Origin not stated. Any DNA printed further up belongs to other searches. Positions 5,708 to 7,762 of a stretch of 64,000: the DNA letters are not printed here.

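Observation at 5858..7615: Unusual single-polypeptide fusion of an Fe-dependent alcohol dehydrogenase-family domain with a histidine phosphatase (PGAM-like) domain, in the pyr operon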

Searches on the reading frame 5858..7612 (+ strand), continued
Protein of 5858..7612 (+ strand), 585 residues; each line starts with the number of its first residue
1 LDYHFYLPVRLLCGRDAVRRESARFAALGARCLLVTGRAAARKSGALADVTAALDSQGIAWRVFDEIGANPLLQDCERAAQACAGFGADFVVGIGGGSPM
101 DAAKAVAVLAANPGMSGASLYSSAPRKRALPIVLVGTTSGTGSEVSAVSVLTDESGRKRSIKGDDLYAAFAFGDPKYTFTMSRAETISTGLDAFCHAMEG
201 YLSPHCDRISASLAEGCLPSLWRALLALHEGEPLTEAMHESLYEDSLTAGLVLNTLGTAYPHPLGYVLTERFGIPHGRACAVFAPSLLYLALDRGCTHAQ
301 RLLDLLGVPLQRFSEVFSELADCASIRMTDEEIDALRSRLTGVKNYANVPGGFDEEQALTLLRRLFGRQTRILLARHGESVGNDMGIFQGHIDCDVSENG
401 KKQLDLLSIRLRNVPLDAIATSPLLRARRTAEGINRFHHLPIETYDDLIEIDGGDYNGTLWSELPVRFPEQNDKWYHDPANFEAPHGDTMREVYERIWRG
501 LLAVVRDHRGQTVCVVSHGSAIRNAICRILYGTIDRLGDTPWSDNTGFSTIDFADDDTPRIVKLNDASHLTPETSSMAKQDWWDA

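Call 9: search_solved_structures(query=window:5858-7612:+, max_evalue=0.00001, show_alignments=2)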
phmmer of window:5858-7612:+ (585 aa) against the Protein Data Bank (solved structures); distinct sequences matched with E-value up to 0.00001: 75 (the best 60 are shown).
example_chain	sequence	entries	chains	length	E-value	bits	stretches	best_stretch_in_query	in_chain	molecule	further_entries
1vhd_A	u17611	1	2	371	3.9e-60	207.1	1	3-367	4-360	alcohol dehydrogenase, iron-containing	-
1o2d_A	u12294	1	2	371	6.4e-60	206.4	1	3-367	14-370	Alcohol dehydrogenase, iron-containing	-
9jx4_A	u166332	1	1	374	7.6e-57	196.3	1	3-336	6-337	Aldehyde-alcohol dehydrogenase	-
6jko_A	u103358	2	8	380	2.1e-31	112.3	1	56-284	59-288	Methanol dehydrogenase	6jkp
7qnj_AAA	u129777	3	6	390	1.9e-30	109.1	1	31-311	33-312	Lactaldehyde reductase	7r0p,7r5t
7qlq_AAA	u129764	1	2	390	2.9e-30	108.5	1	31-311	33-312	Lactaldehyde reductase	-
1rrm_A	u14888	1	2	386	3.4e-30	108.3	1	31-311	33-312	Lactaldehyde reductase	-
2bi4_A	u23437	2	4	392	3.7e-30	108.2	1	31-311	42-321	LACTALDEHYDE REDUCTASE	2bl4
8zrl_A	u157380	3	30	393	4.1e-30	108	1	5-289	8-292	NAD-dependent methanol dehydrogenase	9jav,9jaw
7qlg_AAA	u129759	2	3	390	4.2e-30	108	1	31-295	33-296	Lactaldehyde reductase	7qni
7qls_AAA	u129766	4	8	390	5e-30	107.7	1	31-295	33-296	Lactaldehyde reductase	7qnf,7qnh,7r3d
3owo_A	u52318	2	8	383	7.3e-30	107.2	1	5-289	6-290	Alcohol dehydrogenase 2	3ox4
5br4_A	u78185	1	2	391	2.4e-29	105.4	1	31-311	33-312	Lactaldehyde reductase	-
4ij5_A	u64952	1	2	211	1.4e-28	102.9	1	371-570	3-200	Phosphoserine phosphatase 1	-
4ij6_A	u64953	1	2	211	3.4e-27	98.4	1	371-570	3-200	Phosphoserine phosphatase 1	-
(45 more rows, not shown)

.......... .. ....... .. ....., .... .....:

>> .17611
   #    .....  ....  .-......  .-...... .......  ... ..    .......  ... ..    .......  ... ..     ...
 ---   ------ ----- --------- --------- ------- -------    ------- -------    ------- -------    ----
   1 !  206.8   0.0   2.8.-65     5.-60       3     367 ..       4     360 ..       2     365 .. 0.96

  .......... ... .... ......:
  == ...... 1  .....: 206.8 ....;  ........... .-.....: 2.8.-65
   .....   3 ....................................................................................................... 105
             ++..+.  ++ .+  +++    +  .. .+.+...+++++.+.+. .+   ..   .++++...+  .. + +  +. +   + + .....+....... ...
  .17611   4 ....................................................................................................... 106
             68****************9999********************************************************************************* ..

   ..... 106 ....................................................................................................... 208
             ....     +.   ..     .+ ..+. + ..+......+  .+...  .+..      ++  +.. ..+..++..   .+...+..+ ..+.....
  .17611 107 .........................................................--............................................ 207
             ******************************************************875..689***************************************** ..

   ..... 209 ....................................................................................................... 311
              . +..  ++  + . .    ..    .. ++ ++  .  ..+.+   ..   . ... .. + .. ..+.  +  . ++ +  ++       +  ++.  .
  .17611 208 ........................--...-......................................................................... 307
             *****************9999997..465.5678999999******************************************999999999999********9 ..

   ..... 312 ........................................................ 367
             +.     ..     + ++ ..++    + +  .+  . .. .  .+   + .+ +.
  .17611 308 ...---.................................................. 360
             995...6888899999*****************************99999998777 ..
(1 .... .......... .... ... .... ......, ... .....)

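Call 10: find_encoding_contigs(protein=P0006, flank=8000, max_places=3)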
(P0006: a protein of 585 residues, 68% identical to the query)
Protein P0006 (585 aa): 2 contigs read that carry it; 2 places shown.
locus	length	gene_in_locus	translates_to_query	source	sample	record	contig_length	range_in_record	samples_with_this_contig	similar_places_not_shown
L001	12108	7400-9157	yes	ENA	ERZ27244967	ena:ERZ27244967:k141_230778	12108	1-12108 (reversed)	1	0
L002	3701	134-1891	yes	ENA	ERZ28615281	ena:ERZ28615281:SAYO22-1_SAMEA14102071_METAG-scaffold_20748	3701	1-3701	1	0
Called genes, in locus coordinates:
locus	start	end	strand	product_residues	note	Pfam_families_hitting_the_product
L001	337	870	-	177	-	-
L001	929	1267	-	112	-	-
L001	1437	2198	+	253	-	PF02698:DUF218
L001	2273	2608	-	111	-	PF12844:HTH_19, PF13560:HTH_31 (weak), PF01381:HTH_3, PF13413:HTH_25 (weak)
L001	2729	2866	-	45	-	-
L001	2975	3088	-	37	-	-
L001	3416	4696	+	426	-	PF01979:Amidohydro_1, PF12890:DHOase, PF07969:Amidohydro_3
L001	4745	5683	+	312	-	PF00215:OMPdecase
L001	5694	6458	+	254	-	PF10418:DHODB_Fe-S_bind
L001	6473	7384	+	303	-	PF01180:DHO_dh, PF00478:IMPDH (faint), PF01207:Dus (weak)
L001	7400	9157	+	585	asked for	PF00465:Fe-ADH, PF13685:Fe-ADH_2, PF25137:ADH_Fe_C, PF00300:His_Phos_1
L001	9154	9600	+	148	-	PF03652:RuvX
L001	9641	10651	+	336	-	PF00248:Aldo_ket_red, PF13187:Fer4_9, PF13534:Fer4_17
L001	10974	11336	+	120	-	PF13518:HTH_28 (weak)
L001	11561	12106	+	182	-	?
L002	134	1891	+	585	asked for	PF00465:Fe-ADH, PF13685:Fe-ADH_2, PF25137:ADH_Fe_C, PF00300:His_Phos_1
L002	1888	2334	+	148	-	PF03652:RuvX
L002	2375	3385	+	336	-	PF00248:Aldo_ket_red, PF13187:Fer4_9, PF13534:Fer4_17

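Call 11: find_encoding_contigs(protein=P0010, flank=8000, max_places=3)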
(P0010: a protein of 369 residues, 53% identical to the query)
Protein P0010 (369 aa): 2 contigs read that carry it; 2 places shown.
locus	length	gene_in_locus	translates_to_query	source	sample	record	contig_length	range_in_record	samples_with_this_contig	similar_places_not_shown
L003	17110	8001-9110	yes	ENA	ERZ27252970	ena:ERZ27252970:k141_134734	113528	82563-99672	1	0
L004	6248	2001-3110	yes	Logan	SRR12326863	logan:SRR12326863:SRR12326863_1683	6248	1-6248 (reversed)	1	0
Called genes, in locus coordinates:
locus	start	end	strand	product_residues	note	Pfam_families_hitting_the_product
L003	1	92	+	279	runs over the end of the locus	PF01261:AP_endonuc_2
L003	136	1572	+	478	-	PF01554:MatE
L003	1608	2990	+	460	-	PF01554:MatE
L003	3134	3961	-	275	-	PF12911:OppC_N, PF00528:BPD_transp_1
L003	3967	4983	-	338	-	PF19300:BPD_transp_1_N, PF00528:BPD_transp_1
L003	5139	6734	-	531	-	PF00496:SBP_bac_5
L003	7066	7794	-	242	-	PF00657:Lipase_GDSL, PF13472:Lipase_GDSL_2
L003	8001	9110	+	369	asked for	PF00465:Fe-ADH, PF13685:Fe-ADH_2 (faint), PF25137:ADH_Fe_C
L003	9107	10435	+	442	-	PF01276:OKR_DC_1, PF00155:Aminotran_1_2 (weak), PF01041:DegT_DnrJ_EryC1 (weak), PF05889:SepSecS, PF03711:OKR_DC_1_C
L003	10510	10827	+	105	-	PF06153:CdAMP_rec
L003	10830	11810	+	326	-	PF13177:DNA_pol3_delta2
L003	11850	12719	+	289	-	PF04468:PSP1, PF28472:PSP1_3rd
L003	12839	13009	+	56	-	PF00037:Fer4, PF13237:Fer4_10, PF14697:Fer4_21, PF12838:Fer4_7, PF13187:Fer4_9, PF25160:LdpA_Fe-S-bd (weak), PF12797:Fer4_2 (weak), PF00037:Fer4, +7 more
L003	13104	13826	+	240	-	PF05175:MTS (weak)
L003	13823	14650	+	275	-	PF00590:TP_methylase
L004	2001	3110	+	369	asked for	PF00465:Fe-ADH, PF13685:Fe-ADH_2 (faint), PF25137:ADH_Fe_C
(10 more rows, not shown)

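Call 12: find_encoding_contigs(protein=P0011, flank=8000, max_places=3)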
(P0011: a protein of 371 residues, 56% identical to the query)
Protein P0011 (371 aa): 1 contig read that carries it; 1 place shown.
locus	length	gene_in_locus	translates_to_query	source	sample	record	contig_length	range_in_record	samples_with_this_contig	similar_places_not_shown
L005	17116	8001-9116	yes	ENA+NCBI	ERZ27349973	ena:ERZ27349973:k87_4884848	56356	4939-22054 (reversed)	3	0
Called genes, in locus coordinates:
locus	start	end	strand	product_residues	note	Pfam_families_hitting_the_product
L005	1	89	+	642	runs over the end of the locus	PF00795:CN_hydrolase, PF02540:NAD_synthase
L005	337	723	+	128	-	PF02001:DUF134, PF08281:Sigma70_r4_2 (weak)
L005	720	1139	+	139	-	PF02579:Nitro_FeMo-Co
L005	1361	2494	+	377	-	PF14199:DUF4317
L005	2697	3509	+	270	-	PF02698:DUF218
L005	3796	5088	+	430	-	PF01979:Amidohydro_1, PF12890:DHOase, PF07969:Amidohydro_3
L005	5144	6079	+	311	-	PF00215:OMPdecase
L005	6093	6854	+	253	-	PF10418:DHODB_Fe-S_bind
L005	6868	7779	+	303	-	PF01180:DHO_dh, PF01207:Dus (weak)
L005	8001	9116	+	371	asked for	PF00465:Fe-ADH, PF13685:Fe-ADH_2, PF25137:ADH_Fe_C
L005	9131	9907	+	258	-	PF00300:His_Phos_1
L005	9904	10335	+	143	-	PF03652:RuvX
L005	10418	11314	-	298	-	PF02645:DegV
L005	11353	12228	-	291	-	PF02645:DegV, PF13684:FakA-like_C (weak)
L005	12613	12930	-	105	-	PF06949:DUF1292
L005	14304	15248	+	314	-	PF00890:FAD_binding_2 (weak), PF01266:DAO (weak), PF01946:Thi4 (weak), PF07992:Pyr_redox_2, PF12831:FAD_oxidored (weak), PF13450:NAD_binding_8 (weak), PF13738:Pyr_redox_3, PF00070:Pyr_redox, +1 more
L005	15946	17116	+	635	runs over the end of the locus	PF14478:DUF4430, PF13570:Beta-prop_ACSF4 (faint), PF13360:PQQ_2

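Call 40: search_protein_representatives(alignment_id=A1)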
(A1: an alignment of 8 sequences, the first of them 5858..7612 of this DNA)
Query: 8 sequences, 585 profile positions. Proteins with E-value up to 0.001 (for the whole library): 55074; up to 1e-10: 24304; up to 1e-30: 2217. The best 150 are listed.
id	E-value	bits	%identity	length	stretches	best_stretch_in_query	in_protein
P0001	0.0e+00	1239.6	-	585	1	1-584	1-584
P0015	3.5e-152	524.7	-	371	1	1-278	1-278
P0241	2.2e-114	399.9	-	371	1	1-366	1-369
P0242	3.0e-114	399.4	-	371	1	1-366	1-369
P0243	6.2e-112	391.8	-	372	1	1-367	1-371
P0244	6.5e-108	378.5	-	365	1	7-367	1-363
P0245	3.4e-107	376.1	-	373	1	4-366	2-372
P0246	1.0e-106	374.6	-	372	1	2-367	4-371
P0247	1.9e-103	363.7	-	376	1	1-358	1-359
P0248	7.1e-101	355.3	-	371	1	3-369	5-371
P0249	2.4e-100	353.5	-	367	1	4-367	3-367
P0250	9.9e-100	351.5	-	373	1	10-368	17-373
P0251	8.6e-99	348.4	-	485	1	1-369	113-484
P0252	2.3e-98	347.0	-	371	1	5-366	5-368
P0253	1.6e-97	344.2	-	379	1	1-366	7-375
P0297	6.3e-74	266.3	-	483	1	1-233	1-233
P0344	1.3e-65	238.8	-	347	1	370-584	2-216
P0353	1.6e-64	235.2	-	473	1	1-333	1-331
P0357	4.0e-64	233.9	-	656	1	3-350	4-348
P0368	1.3e-62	228.9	-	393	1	370-583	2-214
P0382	5.5e-62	226.8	-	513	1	11-293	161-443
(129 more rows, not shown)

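Call 41: predict_structure(alignment_id=A3)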
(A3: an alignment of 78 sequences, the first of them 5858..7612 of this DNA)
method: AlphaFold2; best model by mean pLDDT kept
length: 585 residues; sequences in the alignment: 78
mean_pLDDT: 94.5   pTM: 0.81
mean pLDDT of the five models: 94.5, 94.3, 94.1, 94.0, 93.4
residues with pLDDT >= 90: 526; 70-90: 50; 50-70: 7; < 50: 2
segments of 3 or more residues with pLDDT < 50: none
pLDDT, mean of each block of 10 residues (from residue 1): 79 95 98 94 96 98 94 96 98 96 98 91 91 92 89 92 94 95 95 98 96 98 98 96 96 95 95 93 98 96 97 96 92 95 96 96 92 97 92 96 98 97 98 98 98 96 95 94 97 98 96 97 97 95 94 91 94 84 52
secondary structure, 60 per line:
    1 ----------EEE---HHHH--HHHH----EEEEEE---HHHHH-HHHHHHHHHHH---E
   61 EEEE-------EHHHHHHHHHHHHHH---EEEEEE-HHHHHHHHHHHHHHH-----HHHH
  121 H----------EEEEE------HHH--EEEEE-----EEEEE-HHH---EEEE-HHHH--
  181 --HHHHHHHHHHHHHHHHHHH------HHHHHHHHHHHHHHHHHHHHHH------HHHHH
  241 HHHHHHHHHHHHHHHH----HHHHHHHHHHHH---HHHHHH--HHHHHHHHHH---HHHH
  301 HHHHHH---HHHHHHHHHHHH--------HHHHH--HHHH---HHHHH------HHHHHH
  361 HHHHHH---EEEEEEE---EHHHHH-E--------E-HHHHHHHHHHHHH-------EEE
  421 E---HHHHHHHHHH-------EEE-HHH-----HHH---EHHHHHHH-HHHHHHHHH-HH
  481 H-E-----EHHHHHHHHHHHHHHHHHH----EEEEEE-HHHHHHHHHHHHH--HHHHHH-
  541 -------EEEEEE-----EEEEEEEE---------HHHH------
elements in order: E11-13 H17-20 H23-26 E31-36 H40-44 H46-56 E60-64 H73-86 E90-95 H97-111 H117-121 E132-136 E148-152 E158-162 E170-173 H175-178 H183-201 H208-229 H236-256 H261-272 H276-281 H284-293 H297-306 H310-321 H330-334 H337-340 H344-348 H355-366 E370-376 H381-385 H398-410 E418-421 H425-434 E442-444 H461-467 H469-477 H490-507 E512-517 H519-531 H534-539 E548-553 E559-566 H576-579

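Call 43: search_protein_families(library=pfam, proteins=[P0357, P0344, P0368, P0251, P0353, P0382, P0297], max_evalue=0.0001)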
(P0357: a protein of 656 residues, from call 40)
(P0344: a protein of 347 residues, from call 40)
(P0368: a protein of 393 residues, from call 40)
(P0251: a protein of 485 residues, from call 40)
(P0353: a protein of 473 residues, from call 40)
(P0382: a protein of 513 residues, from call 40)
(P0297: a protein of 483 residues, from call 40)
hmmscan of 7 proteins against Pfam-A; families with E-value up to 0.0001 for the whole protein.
P0357 (656 aa): 3 families
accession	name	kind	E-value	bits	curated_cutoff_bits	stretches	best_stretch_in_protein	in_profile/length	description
PF00465.25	Fe-ADH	-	4e-50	170.1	31.3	1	9-175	1-168/168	Iron-containing alcohol dehydrogenase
PF25137.1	ADH_Fe_C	-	3.7e-19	69.6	27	1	187-301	2-117/194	Fe-containing alcohol dehydrogenase family, C-terminal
PF13685.12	Fe-ADH_2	-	6.7e-09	36.4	28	1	21-109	12-95/149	Iron-containing alcohol dehydrogenase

P0344 (347 aa): 1 family
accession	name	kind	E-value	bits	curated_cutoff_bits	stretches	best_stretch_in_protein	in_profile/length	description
PF00300.27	His_Phos_1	-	4.9e-53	180.1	21.7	1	4-189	1-185/194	Histidine phosphatase superfamily (branch 1)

P0368 (393 aa): 4 families
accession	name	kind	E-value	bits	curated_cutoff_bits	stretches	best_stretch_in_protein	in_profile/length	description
PF00300.27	His_Phos_1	-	2.6e-59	200.6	21.7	1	4-195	1-191/194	Histidine phosphatase superfamily (branch 1)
PF00583.31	Acetyltransf_1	-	5.7e-11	43.2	20.7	1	254-358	17-116/116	Acetyltransferase (GNAT) family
PF13508.13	Acetyltransf_7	-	2.2e-08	34.8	27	1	273-359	7-83/84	Acetyltransferase (GNAT) domain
PF13673.13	Acetyltransf_10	-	3.9e-06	27.3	23.6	1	253-362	18-111/128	Acetyltransferase (GNAT) domain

P0251 (485 aa): 3 families
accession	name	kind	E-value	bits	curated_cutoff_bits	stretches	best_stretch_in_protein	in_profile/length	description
PF00465.25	Fe-ADH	-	5.2e-45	153.5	31.3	1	121-285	2-167/168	Iron-containing alcohol dehydrogenase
PF25137.1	ADH_Fe_C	-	1.7e-28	100.1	27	1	297-479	1-192/194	Fe-containing alcohol dehydrogenase family, C-terminal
PF13685.12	Fe-ADH_2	-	7.4e-07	29.7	28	1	142-220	20-95/149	Iron-containing alcohol dehydrogenase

P0353 (473 aa): 4 families
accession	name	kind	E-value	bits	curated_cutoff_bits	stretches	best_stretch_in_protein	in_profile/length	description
PF00465.25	Fe-ADH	-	1.2e-48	165.3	31.3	1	8-173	1-167/168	Iron-containing alcohol dehydrogenase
PF00202.27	Aminotran_3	-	3e-27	95.8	30.5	1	339-461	280-396/403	Aminotransferase class-III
PF25137.1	ADH_Fe_C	-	3.4e-25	89.3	27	1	185-309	1-125/194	Fe-containing alcohol dehydrogenase family, C-terminal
PF13685.12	Fe-ADH_2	-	6.6e-11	42.9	28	1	29-114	19-101/149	Iron-containing alcohol dehydrogenase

P0382 (513 aa): 4 families
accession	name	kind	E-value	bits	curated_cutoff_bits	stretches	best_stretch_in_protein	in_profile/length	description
PF00465.25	Fe-ADH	-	5.5e-44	150.1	31.3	1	161-325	4-168/168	Iron-containing alcohol dehydrogenase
PF00293.34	NUDIX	-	8.6e-17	61.8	21.1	1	12-126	12-133/134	NUDIX domain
PF25137.1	ADH_Fe_C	-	2.2e-16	60.6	27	1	337-442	2-106/194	Fe-containing alcohol dehydrogenase family, C-terminal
PF13685.12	Fe-ADH_2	-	1.5e-08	35.2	28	1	166-258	5-95/149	Iron-containing alcohol dehydrogenase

P0297 (483 aa): 4 families
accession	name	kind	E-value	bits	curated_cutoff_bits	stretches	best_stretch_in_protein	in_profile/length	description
PF00465.25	Fe-ADH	-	3.1e-42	144.5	31.3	1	8-175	1-168/168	Iron-containing alcohol dehydrogenase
PF04024.17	PspC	-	6.5e-19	67.9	25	1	243-300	1-57/58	PspC domain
PF13685.12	Fe-ADH_2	-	1.3e-08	35.4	28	1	17-109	6-96/149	Iron-containing alcohol dehydrogenase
PF22571.1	LiaI-LiaF-TM_PspC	-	5e-08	33.2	27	1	350-475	15-136/142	PspC transmembrane region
